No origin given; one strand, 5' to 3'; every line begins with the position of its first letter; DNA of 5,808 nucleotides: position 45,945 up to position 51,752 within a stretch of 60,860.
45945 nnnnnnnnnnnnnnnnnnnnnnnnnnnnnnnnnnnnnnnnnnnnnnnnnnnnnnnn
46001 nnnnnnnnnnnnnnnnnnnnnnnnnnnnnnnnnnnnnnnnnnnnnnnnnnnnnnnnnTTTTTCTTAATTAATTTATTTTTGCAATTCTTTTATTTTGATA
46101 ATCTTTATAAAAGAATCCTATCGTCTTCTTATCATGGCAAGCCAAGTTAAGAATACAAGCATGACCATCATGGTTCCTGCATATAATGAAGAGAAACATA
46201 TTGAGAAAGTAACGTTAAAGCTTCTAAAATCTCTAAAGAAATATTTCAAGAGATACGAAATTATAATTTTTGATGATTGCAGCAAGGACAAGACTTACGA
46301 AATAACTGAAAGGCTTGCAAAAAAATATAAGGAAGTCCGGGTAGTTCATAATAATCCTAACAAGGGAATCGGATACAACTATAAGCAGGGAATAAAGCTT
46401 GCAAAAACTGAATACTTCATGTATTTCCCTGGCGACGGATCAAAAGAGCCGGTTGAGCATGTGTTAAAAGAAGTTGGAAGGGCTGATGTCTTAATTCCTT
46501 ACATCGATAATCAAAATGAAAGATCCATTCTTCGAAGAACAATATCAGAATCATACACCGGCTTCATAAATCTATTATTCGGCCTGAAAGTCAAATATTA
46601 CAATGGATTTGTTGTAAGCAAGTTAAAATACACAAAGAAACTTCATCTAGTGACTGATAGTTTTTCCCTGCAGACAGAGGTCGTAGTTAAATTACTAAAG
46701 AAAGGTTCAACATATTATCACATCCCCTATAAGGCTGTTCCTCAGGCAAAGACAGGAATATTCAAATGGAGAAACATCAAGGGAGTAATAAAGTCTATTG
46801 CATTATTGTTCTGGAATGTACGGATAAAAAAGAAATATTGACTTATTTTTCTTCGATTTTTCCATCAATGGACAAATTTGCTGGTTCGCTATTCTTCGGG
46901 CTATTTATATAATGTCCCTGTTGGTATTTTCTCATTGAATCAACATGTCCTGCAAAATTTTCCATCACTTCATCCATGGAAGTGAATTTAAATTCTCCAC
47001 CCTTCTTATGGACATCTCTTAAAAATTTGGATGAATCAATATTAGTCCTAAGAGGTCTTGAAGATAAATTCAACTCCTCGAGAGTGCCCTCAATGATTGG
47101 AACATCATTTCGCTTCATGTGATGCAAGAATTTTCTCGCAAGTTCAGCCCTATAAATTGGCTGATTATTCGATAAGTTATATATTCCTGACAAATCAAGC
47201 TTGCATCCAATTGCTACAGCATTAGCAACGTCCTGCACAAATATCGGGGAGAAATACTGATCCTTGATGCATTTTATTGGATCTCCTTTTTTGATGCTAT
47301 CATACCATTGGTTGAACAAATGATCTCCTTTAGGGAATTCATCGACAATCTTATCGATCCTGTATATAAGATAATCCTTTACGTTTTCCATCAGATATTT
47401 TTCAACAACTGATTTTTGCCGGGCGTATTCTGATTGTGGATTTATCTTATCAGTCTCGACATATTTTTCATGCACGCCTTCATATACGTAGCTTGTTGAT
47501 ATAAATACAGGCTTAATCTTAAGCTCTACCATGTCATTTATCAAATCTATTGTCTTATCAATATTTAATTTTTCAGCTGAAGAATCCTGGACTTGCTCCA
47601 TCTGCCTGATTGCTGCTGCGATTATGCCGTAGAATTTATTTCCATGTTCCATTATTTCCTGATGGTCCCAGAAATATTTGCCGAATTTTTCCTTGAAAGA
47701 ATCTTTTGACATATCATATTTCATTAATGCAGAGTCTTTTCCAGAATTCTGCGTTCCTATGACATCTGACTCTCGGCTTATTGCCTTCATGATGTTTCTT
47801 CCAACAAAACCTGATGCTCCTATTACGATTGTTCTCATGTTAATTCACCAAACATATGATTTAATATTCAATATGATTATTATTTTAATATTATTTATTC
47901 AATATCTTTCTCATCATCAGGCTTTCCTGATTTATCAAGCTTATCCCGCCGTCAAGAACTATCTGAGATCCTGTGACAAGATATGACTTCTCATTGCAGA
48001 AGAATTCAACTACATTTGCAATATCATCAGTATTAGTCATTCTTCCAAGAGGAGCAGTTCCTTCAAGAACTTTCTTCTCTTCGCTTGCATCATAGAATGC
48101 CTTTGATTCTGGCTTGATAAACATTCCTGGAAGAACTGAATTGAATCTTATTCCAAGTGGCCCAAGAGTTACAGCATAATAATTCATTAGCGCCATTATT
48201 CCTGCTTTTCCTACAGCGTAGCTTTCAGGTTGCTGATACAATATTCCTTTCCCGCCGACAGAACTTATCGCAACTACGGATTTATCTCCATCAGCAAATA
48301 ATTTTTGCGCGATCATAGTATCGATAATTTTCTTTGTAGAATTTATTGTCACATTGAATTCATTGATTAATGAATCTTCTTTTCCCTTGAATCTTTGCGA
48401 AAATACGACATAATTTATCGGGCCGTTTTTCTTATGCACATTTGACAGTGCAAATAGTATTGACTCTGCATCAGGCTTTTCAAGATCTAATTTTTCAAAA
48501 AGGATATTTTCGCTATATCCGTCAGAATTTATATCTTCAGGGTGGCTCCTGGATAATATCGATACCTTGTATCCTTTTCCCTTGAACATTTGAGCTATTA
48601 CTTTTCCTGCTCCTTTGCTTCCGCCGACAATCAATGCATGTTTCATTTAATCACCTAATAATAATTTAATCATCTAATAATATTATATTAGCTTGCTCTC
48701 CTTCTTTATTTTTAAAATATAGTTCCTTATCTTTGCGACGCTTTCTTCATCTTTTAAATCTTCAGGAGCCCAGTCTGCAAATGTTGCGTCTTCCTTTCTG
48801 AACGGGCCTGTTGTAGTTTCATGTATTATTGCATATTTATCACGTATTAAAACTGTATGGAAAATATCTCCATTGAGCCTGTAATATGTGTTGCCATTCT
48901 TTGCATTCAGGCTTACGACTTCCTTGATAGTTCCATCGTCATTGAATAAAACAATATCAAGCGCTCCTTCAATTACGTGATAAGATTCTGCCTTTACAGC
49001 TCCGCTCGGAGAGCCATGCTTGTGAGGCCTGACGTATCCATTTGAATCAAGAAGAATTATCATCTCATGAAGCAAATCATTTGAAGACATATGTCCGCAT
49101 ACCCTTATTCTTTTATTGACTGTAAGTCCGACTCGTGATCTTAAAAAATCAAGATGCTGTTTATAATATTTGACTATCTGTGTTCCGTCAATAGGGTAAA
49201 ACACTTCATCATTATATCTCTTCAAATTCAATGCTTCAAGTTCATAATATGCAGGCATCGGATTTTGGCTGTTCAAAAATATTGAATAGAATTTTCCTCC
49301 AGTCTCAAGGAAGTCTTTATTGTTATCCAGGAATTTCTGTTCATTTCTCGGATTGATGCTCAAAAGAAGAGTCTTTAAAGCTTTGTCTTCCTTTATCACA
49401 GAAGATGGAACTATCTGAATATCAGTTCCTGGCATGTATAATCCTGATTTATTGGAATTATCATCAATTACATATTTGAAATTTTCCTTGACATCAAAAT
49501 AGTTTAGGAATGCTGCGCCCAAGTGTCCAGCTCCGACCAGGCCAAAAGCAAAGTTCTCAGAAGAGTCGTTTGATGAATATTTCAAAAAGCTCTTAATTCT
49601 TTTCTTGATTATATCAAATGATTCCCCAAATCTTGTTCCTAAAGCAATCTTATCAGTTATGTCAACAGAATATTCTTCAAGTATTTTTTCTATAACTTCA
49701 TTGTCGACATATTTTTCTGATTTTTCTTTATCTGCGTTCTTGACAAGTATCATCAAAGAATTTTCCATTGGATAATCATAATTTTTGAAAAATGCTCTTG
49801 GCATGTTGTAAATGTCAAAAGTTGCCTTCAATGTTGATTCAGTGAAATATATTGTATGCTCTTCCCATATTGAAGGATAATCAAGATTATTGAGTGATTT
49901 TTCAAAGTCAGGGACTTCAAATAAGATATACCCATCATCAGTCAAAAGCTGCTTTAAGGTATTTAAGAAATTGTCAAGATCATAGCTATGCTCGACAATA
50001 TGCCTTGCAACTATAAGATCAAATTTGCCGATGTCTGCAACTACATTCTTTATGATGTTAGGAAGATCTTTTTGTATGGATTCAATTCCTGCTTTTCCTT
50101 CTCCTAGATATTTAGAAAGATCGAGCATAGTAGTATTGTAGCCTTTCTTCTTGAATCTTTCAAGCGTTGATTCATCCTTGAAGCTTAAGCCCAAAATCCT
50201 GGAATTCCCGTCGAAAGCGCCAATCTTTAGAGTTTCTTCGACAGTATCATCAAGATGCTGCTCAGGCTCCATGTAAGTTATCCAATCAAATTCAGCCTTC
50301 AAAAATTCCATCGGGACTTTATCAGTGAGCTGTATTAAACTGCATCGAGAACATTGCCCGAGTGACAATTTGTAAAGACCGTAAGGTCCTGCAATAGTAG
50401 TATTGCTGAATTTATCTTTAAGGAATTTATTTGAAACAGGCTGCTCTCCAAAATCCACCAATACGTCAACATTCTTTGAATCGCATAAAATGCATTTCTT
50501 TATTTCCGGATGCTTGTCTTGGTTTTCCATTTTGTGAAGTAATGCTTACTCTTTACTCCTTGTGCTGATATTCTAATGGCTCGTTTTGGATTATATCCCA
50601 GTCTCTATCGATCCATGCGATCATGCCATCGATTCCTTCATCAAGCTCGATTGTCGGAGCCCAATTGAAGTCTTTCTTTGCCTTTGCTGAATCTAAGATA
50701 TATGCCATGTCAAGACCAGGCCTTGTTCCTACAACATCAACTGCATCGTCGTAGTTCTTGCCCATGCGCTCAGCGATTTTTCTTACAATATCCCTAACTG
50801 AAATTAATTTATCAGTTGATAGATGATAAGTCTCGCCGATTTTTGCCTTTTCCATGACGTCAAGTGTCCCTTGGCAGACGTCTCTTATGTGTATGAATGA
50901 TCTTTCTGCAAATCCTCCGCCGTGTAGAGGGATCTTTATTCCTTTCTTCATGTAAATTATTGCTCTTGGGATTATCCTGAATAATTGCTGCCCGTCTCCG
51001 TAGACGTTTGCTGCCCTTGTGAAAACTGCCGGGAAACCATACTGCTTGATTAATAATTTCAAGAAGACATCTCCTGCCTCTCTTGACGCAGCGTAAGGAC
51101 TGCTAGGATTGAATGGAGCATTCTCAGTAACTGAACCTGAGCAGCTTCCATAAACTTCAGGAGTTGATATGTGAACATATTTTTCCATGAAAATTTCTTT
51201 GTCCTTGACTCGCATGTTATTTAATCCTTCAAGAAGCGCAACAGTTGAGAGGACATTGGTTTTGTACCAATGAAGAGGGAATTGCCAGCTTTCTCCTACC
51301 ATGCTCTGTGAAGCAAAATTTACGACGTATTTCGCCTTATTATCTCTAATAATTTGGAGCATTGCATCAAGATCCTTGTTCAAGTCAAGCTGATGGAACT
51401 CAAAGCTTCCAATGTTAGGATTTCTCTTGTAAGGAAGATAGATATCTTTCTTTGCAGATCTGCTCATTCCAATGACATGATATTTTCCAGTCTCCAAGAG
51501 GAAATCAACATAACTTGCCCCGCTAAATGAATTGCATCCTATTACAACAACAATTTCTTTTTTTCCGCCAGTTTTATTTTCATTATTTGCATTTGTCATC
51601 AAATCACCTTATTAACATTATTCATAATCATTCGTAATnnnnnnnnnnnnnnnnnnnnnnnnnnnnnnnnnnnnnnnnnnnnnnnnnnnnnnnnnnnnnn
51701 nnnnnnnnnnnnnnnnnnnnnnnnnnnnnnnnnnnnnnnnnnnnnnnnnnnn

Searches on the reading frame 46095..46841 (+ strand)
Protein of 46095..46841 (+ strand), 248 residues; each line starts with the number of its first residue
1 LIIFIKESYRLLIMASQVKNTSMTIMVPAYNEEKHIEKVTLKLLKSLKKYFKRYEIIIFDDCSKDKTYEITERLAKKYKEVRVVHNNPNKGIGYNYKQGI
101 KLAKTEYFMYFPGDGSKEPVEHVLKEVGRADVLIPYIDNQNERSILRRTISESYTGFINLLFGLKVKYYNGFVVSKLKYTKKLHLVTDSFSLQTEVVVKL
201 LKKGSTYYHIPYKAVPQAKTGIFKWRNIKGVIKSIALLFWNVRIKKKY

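Call 20: search_protein_families(library=pfam, proteins=[window:46095-46841:+], max_evalue=0.00001)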
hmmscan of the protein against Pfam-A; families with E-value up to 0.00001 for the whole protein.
window:46095-46841:+ (248 aa): 1 family
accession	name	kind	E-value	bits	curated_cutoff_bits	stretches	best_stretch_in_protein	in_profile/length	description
PF00535.33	Glycos_transf_2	-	1.2e-22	81.1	23.3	1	24-139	1-117/168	Glycosyl transferase family 2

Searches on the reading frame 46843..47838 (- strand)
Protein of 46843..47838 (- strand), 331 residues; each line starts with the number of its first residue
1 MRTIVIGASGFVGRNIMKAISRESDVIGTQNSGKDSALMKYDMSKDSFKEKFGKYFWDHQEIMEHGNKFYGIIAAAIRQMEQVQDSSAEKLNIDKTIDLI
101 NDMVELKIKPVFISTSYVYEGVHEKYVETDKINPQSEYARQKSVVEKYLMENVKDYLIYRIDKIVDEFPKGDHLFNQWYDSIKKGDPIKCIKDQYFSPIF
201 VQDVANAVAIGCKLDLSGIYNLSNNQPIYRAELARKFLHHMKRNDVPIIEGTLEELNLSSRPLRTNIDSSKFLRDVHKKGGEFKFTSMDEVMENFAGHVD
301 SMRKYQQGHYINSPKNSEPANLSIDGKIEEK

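Call 20: search_protein_families(library=pfam, proteins=[window:46843-47838:-], max_evalue=0.00001)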
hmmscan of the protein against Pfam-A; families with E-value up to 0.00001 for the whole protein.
window:46843-47838:- (331 aa): 2 families
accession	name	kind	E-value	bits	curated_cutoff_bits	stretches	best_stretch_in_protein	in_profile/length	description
PF04321.23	RmlD_sub_bind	-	4.1e-22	79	27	1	1-279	1-270/287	RmlD substrate binding domain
PF01370.27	Epimerase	-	1.4e-12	48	20.9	1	4-209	2-222/240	NAD dependent epimerase/dehydratase family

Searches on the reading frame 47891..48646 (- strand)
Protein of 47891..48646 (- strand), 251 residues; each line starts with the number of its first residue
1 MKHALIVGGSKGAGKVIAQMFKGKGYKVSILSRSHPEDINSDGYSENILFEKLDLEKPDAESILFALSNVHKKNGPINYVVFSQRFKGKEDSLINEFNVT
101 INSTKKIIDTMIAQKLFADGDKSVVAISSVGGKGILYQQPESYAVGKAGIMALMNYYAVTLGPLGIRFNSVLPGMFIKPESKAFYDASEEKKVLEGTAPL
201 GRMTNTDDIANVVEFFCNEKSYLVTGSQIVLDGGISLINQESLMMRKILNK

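Call 20: search_protein_families(library=pfam, proteins=[window:47891-48646:-], max_evalue=0.00001)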
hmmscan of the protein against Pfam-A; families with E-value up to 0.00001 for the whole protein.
window:47891-48646:- (251 aa): 2 families
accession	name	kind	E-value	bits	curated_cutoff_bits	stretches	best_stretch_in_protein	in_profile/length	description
PF13561.12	adh_short_C2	-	3.4e-27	96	27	1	11-235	6-235/236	Enoyl-(Acyl carrier protein) reductase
PF00106.31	adh_short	-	1.4e-13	51.2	26.6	1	2-176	1-182/195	short chain dehydrogenase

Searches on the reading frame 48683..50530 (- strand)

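Call 20: search_protein_families(library=pfam, proteins=[window:48683-50530:-], max_evalue=0.00001)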
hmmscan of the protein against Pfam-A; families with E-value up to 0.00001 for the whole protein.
window:48683-50530:- (615 aa): 3 families
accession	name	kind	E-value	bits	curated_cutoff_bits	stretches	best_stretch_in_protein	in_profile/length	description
PF08484.17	Methyltransf_14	-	5.2e-15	56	23.5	1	268-415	14-156/160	C-methyltransferase C-terminal domain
PF13489.12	Methyltransf_23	-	2.6e-11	43.9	27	1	119-239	33-155/164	Methyltransferase domain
PF08421.16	Methyltransf_13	-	3.2e-11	43.7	31.3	1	13-75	1-59/62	Putative zinc binding domain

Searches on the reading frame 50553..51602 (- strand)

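Call 44: search_protein_families(library=pfam, proteins=[window:50553-51602:-], max_evalue=0.00001)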
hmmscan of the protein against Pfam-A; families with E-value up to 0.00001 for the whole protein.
window:50553-51602:- (349 aa): 2 families
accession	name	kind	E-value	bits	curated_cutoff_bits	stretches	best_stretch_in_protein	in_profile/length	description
PF16363.11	GDP_Man_Dehyd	-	8.4e-48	164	27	1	20-327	2-332/332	GDP-mannose 4,6 dehydratase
PF01370.27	Epimerase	-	6.9e-40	137.4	20.9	1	18-259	1-237/240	NAD dependent epimerase/dehydratase family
